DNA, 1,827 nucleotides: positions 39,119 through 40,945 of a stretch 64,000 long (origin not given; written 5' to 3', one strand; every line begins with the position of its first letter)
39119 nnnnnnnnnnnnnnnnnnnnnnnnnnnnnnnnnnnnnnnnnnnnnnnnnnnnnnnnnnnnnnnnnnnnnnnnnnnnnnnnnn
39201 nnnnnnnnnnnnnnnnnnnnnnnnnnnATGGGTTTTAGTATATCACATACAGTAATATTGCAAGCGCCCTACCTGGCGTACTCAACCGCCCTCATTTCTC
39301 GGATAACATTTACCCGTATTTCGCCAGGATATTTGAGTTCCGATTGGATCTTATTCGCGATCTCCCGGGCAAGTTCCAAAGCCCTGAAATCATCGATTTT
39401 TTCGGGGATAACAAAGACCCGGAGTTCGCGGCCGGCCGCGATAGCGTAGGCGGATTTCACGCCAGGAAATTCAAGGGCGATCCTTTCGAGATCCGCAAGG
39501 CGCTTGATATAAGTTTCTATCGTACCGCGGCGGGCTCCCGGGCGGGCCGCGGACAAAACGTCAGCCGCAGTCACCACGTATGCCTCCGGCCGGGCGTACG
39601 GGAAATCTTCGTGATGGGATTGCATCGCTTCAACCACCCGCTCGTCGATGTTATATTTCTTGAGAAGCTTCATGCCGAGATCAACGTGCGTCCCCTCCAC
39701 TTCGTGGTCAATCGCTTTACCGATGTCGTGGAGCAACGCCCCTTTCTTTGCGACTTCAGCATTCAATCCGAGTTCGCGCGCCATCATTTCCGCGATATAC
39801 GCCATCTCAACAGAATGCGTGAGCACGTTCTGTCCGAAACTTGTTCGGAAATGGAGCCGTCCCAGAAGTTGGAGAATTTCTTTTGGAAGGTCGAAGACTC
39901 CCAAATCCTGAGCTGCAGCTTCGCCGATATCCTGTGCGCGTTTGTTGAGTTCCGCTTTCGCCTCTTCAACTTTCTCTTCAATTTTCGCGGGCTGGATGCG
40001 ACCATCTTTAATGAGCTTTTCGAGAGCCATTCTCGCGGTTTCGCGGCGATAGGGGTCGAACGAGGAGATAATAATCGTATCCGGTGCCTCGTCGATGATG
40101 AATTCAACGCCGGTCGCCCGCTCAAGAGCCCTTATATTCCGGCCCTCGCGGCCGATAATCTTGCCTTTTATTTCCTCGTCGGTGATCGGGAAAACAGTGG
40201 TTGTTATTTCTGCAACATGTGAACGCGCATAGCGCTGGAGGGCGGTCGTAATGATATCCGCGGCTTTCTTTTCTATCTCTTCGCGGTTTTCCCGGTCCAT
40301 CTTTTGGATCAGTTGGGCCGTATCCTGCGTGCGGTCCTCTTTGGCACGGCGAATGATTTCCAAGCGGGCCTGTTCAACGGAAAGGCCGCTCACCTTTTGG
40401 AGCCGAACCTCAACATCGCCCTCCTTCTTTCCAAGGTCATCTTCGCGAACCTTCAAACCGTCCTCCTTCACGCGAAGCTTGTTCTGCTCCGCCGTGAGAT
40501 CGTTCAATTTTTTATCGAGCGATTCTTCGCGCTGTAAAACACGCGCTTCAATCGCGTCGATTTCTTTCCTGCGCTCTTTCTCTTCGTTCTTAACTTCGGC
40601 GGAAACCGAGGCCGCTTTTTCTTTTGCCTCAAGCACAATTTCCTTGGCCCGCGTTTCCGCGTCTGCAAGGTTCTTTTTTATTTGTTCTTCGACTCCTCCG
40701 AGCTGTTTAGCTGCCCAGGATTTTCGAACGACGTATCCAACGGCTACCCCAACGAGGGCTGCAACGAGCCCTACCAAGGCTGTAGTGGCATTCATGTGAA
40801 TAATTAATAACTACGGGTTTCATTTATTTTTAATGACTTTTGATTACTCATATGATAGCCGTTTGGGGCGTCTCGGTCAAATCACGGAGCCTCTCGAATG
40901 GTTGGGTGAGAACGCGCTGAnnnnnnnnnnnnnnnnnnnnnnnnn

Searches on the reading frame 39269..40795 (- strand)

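Call 54: search_protein_families(library=pfam, proteins=[window:39269-40795:-], max_evalue=0.00001)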
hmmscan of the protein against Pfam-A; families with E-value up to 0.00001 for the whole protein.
window:39269-40795:- (508 aa): 4 families
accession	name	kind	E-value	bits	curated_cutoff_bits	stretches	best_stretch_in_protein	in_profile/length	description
PF12072.13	RNase_Y_N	-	9e-35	120.4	32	1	7-192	4-200/201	RNase Y N-terminal region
PF01966.28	HD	-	2.7e-19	70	22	1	324-416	1-115/116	HD domain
PF08668.18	HDOD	-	8.7e-08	32.3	22.9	0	323-362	94-134/196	HDOD domain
PF00013.35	KH_1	-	1.5e-06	28.3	21.5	1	208-259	9-65/66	KH domain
